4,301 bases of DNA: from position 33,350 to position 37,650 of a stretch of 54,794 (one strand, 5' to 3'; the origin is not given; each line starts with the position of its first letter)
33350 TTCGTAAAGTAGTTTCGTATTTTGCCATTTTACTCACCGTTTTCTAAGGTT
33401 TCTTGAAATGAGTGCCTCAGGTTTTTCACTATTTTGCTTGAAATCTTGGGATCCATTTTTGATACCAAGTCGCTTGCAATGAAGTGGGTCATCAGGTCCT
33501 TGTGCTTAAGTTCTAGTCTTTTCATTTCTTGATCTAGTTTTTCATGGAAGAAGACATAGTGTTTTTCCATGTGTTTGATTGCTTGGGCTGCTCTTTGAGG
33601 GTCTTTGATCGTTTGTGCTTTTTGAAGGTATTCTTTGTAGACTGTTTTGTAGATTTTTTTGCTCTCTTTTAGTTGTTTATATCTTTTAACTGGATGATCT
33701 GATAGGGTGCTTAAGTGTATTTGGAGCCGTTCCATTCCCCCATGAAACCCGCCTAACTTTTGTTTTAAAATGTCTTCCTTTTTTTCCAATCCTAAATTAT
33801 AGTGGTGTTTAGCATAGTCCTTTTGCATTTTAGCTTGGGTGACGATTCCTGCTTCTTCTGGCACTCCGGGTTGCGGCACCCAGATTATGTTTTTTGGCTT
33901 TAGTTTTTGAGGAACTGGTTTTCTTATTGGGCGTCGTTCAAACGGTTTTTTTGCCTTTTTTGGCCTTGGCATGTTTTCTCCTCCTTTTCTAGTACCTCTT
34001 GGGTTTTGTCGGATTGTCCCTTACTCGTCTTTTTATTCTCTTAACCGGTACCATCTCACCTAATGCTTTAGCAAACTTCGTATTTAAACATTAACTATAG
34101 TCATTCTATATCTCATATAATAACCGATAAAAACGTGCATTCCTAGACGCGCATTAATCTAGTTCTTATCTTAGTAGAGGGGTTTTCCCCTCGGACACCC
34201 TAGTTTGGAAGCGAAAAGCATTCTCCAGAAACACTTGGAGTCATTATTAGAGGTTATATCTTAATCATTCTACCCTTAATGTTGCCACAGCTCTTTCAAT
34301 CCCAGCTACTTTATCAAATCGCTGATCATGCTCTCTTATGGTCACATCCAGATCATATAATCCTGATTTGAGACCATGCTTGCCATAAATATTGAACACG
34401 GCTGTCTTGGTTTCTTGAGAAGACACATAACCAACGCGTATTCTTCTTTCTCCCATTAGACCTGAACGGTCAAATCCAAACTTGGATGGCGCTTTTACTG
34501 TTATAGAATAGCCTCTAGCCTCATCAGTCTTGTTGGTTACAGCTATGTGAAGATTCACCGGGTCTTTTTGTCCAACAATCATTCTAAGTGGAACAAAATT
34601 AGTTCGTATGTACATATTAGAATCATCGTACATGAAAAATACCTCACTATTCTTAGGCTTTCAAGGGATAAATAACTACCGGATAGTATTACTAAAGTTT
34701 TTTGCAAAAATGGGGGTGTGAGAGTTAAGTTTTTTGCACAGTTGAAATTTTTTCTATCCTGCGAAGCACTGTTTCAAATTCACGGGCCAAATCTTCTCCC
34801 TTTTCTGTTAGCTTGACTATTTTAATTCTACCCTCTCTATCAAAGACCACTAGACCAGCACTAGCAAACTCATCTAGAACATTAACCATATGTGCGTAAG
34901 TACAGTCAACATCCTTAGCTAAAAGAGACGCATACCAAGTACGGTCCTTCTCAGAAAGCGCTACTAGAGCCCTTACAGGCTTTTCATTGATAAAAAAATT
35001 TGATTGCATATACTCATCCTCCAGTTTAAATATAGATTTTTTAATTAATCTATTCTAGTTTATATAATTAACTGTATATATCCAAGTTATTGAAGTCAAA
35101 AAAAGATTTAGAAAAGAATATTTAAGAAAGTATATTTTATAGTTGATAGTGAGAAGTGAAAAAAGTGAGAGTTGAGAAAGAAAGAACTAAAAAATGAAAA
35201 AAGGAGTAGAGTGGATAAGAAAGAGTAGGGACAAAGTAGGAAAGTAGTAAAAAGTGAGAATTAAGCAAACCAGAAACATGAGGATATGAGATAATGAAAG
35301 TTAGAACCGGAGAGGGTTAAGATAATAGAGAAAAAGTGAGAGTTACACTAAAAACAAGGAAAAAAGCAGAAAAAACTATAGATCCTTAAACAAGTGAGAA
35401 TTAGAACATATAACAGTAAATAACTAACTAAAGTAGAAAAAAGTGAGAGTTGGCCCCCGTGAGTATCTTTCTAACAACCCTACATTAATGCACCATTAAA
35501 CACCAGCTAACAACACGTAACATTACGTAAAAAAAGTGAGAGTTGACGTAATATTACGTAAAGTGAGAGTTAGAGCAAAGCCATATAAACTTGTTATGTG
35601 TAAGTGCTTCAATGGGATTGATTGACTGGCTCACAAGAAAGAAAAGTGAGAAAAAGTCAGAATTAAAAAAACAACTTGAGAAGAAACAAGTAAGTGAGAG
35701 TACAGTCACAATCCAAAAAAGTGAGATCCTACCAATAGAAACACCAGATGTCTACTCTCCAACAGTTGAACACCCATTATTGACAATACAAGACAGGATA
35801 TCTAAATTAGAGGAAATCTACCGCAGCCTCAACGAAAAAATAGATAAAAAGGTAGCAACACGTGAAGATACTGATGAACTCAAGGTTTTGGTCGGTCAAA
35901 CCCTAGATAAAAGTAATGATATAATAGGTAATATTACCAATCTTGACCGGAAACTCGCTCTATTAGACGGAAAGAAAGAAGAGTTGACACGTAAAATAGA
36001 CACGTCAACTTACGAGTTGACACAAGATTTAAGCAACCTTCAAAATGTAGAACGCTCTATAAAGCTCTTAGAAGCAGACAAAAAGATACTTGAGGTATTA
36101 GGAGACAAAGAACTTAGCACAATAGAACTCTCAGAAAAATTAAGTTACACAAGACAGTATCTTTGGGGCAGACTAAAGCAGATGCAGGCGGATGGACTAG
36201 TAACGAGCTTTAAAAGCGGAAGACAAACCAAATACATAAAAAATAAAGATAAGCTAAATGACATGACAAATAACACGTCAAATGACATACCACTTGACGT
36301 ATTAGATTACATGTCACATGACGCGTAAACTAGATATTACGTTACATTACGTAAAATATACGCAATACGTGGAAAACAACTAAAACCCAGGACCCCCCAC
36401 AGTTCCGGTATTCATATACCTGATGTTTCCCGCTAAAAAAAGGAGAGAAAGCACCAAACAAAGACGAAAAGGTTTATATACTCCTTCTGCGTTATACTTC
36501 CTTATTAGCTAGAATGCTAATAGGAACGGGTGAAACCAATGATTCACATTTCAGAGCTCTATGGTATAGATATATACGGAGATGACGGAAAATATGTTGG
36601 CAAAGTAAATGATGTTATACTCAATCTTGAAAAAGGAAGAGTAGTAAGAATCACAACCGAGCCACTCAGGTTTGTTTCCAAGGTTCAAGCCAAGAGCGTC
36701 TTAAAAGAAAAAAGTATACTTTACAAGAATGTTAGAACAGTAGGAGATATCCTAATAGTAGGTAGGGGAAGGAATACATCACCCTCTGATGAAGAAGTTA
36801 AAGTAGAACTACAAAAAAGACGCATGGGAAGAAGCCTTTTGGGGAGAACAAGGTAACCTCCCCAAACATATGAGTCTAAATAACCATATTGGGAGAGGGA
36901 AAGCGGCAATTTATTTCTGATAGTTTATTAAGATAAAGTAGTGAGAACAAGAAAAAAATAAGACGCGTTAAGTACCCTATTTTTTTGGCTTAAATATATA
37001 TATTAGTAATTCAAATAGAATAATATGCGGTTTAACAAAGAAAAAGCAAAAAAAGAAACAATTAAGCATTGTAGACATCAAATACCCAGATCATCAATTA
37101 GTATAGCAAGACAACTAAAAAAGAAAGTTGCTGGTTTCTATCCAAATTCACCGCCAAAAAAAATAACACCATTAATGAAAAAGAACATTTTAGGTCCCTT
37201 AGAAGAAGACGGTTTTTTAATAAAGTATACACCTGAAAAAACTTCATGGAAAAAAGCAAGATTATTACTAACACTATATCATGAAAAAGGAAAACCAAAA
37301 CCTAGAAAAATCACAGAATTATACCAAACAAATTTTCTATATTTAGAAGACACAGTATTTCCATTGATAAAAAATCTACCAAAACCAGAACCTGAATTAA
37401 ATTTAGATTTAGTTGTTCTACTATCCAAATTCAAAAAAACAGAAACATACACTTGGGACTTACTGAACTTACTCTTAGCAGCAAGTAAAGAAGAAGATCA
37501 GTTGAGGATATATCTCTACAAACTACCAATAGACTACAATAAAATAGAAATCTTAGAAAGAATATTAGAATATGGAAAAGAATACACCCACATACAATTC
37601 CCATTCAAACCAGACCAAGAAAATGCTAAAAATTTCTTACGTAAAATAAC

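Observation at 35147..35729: Iteron- or centromere-like array of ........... that continues into the downstream gene as KSE codons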

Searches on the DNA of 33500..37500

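Call 38: search_rna_families(source=window, start=33500, end=37500, threshold=evalue, max_evalue=1)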
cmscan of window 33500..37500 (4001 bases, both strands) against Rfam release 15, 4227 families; matches with E-value up to 1: 0.
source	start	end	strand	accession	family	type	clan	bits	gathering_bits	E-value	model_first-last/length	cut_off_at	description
